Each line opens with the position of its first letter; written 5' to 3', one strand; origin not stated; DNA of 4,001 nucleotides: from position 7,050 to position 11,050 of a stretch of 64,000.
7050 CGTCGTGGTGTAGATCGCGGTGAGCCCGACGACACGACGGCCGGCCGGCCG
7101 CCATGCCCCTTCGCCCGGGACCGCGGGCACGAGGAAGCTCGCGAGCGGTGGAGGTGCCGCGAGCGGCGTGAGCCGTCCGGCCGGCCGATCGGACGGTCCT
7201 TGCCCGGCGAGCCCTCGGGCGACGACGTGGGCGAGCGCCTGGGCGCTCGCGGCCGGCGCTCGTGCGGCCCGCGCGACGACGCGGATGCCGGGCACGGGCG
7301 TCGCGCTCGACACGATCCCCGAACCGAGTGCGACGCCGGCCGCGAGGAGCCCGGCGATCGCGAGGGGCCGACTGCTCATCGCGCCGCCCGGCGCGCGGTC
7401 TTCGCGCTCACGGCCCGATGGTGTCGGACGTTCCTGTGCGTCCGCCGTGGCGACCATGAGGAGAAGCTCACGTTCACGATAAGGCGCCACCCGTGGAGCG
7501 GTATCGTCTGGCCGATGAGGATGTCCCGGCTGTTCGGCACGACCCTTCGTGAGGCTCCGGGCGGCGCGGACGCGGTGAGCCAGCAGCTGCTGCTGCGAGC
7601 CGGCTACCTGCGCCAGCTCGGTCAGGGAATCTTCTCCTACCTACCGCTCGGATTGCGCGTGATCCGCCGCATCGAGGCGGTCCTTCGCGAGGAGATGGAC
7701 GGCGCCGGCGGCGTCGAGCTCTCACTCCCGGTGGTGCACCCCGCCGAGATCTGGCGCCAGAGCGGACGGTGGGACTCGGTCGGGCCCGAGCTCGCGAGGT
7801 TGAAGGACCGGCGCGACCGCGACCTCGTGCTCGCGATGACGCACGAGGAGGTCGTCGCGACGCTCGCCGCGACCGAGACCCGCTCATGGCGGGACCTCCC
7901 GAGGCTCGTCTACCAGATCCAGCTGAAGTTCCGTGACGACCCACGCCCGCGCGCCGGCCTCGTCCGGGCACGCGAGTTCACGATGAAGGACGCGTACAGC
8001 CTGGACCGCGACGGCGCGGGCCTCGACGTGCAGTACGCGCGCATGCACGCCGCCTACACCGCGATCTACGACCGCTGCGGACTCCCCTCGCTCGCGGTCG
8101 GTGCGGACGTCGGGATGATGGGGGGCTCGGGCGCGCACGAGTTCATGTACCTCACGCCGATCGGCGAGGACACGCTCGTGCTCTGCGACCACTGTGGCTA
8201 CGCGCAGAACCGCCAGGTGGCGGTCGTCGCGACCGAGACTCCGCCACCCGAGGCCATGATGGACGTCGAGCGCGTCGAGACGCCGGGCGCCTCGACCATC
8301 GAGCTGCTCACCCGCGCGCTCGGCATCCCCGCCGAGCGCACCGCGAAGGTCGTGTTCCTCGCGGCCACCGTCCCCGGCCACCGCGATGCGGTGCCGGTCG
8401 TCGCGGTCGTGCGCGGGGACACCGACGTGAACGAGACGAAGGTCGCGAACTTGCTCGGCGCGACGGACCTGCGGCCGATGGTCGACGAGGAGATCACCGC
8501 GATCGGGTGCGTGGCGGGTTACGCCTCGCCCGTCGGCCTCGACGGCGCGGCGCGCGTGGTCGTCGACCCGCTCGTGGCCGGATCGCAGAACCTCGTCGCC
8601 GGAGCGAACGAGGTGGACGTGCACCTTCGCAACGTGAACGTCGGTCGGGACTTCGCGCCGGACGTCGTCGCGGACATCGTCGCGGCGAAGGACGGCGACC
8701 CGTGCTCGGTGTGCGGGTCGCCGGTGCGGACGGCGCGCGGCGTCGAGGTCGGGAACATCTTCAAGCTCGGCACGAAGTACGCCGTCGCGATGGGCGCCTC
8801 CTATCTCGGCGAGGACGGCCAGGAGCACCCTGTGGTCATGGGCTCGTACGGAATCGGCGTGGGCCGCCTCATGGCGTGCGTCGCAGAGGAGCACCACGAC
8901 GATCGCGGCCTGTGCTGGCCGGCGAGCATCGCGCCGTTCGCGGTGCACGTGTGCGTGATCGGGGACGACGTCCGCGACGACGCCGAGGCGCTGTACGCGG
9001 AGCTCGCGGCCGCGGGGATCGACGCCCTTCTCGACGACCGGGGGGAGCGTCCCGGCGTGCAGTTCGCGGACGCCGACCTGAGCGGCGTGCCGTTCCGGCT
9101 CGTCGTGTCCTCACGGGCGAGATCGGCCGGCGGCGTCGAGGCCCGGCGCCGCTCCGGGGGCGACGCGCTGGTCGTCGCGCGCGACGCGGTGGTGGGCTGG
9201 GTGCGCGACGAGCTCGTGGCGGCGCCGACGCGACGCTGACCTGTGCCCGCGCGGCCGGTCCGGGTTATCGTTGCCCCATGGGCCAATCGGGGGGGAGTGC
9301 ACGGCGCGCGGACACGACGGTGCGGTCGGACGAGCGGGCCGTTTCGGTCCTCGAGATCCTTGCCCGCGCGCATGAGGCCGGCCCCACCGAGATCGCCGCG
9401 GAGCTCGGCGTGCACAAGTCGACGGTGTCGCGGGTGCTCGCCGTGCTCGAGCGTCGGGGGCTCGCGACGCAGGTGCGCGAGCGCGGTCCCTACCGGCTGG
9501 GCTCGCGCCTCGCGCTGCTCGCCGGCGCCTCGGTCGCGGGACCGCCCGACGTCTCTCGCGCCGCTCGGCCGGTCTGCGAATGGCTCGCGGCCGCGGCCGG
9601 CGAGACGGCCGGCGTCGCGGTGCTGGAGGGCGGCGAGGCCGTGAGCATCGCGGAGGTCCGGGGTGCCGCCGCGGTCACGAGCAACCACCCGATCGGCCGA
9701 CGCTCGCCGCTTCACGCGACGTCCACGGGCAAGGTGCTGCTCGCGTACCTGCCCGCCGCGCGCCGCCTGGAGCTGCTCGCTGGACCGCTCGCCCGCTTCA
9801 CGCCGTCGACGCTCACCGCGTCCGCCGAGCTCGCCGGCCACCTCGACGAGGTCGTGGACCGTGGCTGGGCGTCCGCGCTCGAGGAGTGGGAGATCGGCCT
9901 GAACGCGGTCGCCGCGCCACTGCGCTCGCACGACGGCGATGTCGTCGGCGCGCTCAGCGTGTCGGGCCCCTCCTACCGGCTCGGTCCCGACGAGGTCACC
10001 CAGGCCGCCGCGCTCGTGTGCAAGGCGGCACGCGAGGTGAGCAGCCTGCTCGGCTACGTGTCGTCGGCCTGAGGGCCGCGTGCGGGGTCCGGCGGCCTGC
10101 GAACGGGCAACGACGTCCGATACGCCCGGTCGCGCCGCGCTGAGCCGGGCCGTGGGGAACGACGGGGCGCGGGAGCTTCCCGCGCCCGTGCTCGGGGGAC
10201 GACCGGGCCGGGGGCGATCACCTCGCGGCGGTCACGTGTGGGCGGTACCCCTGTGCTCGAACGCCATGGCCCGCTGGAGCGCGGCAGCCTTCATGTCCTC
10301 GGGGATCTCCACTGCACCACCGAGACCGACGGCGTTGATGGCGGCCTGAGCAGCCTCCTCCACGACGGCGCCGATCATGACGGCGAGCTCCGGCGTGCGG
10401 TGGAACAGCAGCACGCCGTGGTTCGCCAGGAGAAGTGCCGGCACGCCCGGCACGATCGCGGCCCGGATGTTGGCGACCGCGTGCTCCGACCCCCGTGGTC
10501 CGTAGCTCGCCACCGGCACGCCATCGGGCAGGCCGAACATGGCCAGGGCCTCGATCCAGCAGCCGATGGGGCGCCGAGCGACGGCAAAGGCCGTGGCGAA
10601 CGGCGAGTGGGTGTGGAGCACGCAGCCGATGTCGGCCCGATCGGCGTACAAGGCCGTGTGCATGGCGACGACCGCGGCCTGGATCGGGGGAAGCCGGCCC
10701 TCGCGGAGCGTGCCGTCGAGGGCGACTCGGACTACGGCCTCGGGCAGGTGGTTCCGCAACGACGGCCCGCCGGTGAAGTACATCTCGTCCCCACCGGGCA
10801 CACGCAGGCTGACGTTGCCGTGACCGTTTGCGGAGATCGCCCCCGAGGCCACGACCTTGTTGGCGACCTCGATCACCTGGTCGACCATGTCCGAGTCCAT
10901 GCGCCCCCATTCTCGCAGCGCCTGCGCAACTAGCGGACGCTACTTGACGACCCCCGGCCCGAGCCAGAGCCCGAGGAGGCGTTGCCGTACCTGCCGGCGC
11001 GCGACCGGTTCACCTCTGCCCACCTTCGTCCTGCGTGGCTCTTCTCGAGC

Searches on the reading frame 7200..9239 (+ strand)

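Call 20: search_protein_families(library=pfam, proteins=[window:7200-9239:+], max_evalue=0.1)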
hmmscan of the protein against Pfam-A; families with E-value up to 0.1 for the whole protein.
window:7200-9239:+ (679 aa): 3 families
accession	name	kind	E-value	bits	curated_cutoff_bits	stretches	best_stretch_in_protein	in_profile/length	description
PF00587.30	tRNA-synt_2b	-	4.1e-23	82.8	29.3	1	201-565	3-179/179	tRNA synthetase class II core domain (G, H, P, S and T)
PF04073.20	tRNA_edit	-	1.9e-22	80.1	25.5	1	361-481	1-118/123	Aminoacyl-tRNA editing domain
PF03129.25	HGTP_anticodon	-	1.6e-17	63.9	21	1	582-670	2-93/94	Anticodon binding domain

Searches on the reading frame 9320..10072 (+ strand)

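Call 20: search_protein_families(library=pfam, proteins=[window:9320-10072:+], max_evalue=0.1)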
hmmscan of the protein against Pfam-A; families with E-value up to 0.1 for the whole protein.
window:9320-10072:+ (250 aa): 28 families (the best 25 are shown)
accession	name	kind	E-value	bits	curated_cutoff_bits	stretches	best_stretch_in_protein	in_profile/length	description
PF01614.24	IclR_C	-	5.4e-36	124.2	24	1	77-241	8-173/174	Bacterial transcriptional regulator IclR C-terminal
PF09339.16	HTH_IclR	-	4.3e-13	49.2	22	1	5-52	3-51/52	IclR helix-turn-helix domain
PF12802.13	MarR_2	-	5.6e-09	36.5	27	1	8-56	8-57/61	MarR family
PF25213.1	HVO_A0261_N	-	5e-07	30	35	1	6-60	12-63/86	HVO_A0261 N-terminal domain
PF01047.28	MarR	-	1.3e-06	28.6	24.6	1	8-48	6-46/59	MarR family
PF01978.25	TrmB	-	8.4e-06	26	25.6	1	8-58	11-60/68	Sugar-specific transcriptional regulator TrmB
PF01022.26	HTH_5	-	2.3e-05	24.6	22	1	4-49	1-45/47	Bacterial regulatory protein, arsR family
PF13545.12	HTH_Crp_2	-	3.1e-05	24.3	27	1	23-59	26-60/70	Crp-like helix-turn-helix domain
PF01325.25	Fe_dep_repress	-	9.7e-05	22.9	26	1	20-56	23-59/60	Iron dependent repressor, N-terminal DNA binding domain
PF13384.12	HTH_23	-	0.00024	21.3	24.6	1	13-41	10-39/50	Homeodomain-like domain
PF12840.13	HTH_20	-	0.00025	21.4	27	1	9-51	8-50/51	Helix-turn-helix domain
PF22798.2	DUF5817_CT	-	0.00029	21.1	29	1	14-60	10-54/54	DUF5817, C-terminal domain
PF13936.12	HTH_38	-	0.00061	19.9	27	1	21-40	22-41/44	Helix-turn-helix domain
PF13551.12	HTH_29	-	0.0011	19.4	28.1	1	13-57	5-52/64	Winged helix-turn helix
PF00392.27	GntR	-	0.0022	18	27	1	24-56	29-61/64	Bacterial regulatory proteins, gntR family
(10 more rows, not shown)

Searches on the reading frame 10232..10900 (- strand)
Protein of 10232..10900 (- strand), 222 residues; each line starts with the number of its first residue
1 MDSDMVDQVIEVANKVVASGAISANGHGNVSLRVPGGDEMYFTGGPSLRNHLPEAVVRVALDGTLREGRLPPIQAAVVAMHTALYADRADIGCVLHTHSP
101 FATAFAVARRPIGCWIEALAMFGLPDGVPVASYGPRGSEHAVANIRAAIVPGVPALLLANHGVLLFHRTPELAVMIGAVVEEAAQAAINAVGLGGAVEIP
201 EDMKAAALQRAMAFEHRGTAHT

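Call 20: search_protein_families(library=pfam, proteins=[window:10232-10900:-], max_evalue=0.1)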
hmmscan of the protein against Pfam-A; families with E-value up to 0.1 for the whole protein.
window:10232-10900:- (222 aa): 1 family
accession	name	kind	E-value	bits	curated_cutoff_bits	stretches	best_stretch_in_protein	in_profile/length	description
PF00596.27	Aldolase_II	-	7.3e-28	98.1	22.2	1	9-187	3-182/183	Class II Aldolase and Adducin N-terminal domain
